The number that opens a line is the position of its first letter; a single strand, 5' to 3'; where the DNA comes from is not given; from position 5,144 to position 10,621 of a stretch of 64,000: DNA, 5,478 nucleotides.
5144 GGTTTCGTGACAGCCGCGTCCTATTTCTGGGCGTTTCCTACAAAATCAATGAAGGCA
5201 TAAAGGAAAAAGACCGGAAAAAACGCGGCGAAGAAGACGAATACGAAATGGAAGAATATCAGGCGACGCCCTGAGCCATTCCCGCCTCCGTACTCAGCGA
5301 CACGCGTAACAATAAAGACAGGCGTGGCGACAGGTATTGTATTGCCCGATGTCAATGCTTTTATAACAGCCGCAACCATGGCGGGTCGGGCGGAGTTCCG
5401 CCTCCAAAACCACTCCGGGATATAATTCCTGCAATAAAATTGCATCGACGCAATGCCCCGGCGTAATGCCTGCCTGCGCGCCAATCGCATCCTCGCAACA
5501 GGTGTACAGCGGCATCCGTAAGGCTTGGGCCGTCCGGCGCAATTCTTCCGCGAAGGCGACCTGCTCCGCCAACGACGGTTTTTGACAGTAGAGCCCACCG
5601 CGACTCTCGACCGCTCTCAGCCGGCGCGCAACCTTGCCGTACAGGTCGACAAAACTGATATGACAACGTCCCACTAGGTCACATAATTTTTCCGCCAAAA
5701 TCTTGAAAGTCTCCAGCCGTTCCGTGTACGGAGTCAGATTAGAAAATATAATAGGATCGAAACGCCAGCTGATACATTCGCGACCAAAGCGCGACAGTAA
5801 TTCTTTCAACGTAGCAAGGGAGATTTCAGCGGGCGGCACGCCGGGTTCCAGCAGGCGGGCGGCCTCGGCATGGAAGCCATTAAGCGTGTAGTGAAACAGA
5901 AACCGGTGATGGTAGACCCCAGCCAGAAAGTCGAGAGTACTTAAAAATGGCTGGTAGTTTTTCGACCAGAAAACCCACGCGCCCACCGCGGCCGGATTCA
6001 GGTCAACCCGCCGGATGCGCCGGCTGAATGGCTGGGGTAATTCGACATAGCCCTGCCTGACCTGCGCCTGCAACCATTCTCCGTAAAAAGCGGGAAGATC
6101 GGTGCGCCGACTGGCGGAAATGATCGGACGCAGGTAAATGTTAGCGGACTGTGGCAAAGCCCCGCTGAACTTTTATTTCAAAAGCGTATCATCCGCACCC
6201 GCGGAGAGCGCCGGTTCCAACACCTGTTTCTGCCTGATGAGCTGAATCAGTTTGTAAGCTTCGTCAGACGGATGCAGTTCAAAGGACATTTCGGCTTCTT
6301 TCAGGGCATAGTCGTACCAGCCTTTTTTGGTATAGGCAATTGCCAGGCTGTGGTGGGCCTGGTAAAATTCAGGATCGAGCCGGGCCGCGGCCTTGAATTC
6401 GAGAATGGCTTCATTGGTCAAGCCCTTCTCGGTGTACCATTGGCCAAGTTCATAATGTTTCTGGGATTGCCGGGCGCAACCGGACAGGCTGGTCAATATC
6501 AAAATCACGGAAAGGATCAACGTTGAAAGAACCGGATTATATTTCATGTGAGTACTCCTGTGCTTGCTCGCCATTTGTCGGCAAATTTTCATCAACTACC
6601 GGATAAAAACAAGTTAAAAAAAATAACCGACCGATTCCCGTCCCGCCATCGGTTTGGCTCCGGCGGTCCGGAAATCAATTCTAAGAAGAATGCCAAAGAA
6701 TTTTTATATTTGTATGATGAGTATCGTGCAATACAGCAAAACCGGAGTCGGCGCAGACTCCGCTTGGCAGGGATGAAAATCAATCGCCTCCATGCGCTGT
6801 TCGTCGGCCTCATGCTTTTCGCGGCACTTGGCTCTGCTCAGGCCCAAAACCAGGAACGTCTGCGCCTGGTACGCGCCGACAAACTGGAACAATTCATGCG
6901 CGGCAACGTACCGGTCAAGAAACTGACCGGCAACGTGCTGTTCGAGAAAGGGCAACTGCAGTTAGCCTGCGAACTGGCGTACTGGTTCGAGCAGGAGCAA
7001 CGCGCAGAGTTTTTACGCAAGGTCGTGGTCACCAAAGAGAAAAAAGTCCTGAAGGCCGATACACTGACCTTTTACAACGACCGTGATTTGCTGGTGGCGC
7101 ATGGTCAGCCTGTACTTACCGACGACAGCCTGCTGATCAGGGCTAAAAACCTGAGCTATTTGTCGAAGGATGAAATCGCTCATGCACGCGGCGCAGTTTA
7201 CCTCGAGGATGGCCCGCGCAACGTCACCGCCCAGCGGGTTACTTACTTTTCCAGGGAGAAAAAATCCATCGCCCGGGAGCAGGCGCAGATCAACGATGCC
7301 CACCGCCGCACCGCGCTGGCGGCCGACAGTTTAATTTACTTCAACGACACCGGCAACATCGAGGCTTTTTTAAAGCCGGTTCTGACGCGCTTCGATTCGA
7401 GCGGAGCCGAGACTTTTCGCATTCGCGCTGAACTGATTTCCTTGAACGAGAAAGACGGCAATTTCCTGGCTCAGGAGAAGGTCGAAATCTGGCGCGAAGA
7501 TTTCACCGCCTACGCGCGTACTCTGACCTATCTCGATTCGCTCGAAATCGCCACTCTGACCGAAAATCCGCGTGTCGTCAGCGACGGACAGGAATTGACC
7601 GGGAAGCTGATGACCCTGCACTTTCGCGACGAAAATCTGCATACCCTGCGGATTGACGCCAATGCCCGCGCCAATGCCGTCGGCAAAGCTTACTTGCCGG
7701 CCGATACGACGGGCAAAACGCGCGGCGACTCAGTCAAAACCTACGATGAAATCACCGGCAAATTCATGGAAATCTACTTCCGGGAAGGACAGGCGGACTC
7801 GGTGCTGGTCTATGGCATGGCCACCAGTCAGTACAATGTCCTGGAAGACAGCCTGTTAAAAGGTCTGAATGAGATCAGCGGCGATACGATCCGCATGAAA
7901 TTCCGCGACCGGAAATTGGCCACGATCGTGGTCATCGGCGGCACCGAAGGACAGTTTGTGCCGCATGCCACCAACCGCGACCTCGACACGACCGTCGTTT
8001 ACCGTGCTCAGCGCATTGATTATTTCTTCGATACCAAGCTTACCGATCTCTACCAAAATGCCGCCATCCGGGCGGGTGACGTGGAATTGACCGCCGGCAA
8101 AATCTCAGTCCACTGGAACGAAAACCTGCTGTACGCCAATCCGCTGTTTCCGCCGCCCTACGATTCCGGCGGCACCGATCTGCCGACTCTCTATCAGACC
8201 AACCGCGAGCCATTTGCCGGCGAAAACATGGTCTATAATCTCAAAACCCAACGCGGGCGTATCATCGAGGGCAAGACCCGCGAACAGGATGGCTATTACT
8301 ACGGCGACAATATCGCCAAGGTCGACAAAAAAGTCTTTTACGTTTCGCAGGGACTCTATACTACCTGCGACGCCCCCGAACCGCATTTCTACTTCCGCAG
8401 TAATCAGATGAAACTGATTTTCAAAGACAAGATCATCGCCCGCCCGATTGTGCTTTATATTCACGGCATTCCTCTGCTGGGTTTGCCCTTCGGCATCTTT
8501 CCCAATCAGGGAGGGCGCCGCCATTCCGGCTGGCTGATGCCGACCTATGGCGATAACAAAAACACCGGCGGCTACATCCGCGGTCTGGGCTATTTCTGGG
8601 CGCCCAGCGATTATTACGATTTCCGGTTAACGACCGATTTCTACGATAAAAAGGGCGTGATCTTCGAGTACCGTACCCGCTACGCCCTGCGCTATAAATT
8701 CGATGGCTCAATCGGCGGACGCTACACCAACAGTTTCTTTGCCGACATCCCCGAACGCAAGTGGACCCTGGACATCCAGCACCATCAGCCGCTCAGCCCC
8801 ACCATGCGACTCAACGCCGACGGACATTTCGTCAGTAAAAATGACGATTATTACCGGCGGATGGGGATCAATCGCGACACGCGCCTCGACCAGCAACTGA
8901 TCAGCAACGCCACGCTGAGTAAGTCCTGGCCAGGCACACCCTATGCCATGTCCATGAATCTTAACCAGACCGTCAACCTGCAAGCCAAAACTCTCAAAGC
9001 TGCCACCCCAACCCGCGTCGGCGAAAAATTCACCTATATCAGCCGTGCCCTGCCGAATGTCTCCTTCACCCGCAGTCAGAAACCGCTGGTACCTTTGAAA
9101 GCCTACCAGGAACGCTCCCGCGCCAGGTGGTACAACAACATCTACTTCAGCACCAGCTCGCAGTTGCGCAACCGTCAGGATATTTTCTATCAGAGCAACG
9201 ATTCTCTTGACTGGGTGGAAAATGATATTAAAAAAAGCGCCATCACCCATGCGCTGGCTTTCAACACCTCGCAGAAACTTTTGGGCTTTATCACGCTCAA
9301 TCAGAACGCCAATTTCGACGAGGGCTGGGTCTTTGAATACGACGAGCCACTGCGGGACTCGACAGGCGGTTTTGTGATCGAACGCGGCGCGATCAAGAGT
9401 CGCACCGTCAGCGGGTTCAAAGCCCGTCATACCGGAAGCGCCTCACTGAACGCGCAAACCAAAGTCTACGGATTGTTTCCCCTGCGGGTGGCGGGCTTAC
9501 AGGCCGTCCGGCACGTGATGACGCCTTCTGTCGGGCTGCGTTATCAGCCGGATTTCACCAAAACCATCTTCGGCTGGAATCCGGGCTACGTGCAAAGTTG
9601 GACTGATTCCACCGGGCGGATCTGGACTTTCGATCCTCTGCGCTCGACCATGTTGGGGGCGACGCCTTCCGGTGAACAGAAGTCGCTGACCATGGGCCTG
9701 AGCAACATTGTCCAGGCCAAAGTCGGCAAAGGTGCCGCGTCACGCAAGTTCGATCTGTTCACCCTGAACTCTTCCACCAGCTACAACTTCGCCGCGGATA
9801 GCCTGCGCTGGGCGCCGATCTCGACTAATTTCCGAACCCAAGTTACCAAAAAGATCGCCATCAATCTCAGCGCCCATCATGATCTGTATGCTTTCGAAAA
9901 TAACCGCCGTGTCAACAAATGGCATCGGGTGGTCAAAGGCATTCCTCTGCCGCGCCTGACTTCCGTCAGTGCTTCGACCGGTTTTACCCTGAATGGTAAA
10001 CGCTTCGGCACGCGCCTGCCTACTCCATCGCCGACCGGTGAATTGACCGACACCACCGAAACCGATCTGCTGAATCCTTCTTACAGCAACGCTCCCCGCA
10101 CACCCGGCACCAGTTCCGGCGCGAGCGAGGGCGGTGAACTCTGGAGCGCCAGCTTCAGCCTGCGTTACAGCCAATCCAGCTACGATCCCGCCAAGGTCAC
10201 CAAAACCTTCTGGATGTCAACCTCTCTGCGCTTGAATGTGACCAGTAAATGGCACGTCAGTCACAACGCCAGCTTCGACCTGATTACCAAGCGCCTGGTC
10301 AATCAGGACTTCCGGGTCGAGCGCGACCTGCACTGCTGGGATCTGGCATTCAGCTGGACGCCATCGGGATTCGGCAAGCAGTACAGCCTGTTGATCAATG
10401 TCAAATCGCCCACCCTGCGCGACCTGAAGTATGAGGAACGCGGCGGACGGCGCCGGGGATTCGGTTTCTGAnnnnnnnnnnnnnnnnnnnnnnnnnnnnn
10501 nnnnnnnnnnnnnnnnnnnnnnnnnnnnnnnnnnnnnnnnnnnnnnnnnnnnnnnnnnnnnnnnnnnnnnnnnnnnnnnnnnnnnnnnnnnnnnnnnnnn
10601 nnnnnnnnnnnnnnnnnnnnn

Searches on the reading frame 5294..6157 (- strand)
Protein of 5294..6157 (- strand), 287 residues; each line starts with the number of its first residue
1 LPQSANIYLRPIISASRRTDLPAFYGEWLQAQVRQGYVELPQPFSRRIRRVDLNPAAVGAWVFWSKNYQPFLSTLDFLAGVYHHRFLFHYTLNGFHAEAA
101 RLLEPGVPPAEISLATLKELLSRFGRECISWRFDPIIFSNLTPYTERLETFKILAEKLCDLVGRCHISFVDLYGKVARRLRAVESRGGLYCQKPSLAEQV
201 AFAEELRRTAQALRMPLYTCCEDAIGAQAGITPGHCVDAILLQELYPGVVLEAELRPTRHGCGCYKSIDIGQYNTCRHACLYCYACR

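Call 7: search_protein_families(library=pfam, proteins=[window:5294-6157:-], max_evalue=0.00001)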
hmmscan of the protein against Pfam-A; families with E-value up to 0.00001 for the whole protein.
window:5294-6157:- (287 aa): 1 family
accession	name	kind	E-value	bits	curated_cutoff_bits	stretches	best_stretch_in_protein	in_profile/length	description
PF08902.16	DUF1848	-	6.9e-78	262.5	30.5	1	12-285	1-262/262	Domain of unknown function (DUF1848)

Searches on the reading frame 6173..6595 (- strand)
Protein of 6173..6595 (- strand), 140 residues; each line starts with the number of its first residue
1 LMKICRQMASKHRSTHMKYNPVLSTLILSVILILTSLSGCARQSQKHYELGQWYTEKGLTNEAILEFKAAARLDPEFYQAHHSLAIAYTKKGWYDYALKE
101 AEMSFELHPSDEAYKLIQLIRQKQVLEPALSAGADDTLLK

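Call 7: search_protein_families(library=pfam, proteins=[window:6173-6595:-], max_evalue=0.00001)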
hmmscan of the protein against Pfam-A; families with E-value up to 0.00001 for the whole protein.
window:6173-6595:- (140 aa): 2 families
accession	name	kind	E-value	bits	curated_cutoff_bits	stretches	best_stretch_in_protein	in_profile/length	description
PF07719.23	TPR_2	-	9.6e-08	32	27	0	47-76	4-33/34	Tetratricopeptide repeat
PF13414.12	TPR_11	-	5.8e-07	29.5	26.8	1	51-92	1-42/42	TPR repeat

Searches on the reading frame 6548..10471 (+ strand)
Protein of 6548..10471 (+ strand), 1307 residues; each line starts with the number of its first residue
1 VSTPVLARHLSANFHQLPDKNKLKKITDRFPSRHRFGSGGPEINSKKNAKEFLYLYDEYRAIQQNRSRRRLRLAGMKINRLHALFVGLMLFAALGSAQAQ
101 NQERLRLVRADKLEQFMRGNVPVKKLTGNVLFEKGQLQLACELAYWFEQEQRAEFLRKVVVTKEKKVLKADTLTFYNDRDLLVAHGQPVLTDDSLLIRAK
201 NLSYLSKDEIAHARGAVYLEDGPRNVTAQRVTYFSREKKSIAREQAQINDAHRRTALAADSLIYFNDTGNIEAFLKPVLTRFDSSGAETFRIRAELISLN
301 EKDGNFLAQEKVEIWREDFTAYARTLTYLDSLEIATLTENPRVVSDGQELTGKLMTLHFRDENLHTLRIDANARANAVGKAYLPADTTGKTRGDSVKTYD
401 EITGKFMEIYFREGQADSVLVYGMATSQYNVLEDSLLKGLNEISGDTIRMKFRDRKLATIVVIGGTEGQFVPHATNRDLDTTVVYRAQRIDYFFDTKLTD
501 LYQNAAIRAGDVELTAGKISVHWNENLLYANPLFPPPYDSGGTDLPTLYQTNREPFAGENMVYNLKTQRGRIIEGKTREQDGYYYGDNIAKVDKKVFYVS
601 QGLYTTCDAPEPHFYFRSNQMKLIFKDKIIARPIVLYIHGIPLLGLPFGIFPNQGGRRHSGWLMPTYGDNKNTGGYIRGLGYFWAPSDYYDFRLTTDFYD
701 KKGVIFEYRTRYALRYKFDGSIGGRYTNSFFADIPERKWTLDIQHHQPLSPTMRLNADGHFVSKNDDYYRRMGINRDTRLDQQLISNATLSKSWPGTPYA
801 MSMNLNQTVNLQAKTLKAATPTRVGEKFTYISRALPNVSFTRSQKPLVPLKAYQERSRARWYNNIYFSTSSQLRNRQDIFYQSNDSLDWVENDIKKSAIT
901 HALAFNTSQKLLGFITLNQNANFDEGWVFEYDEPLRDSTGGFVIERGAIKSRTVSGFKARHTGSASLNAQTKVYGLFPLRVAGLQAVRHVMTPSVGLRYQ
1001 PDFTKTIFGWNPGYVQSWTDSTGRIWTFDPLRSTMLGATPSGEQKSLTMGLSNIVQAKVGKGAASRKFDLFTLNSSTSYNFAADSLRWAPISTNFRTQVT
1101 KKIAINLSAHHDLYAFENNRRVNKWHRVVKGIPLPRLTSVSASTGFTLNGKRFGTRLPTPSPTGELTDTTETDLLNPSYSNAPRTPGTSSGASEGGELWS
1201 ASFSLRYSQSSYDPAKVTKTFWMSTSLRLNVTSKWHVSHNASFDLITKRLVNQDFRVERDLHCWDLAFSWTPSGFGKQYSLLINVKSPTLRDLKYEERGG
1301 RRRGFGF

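Call 7: search_protein_families(library=pfam, proteins=[window:6548-10471:+], max_evalue=0.00001)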
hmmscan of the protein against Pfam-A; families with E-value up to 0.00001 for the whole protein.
window:6548-10471:+ (1307 aa): 3 families
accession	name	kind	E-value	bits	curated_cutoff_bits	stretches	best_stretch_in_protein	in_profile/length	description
PF19838.5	LptD_2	-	2.5e-98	330.2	22.5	1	629-1114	1-464/464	LptD protein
PF03968.19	LptD_N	-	2.6e-13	50.6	20.4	0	197-360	2-110/113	LptA/(LptD N-terminal domain) LPS transport protein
PF13100.11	OstA_2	-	4.9e-08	33.2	21.2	0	152-233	22-104/158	OstA-like protein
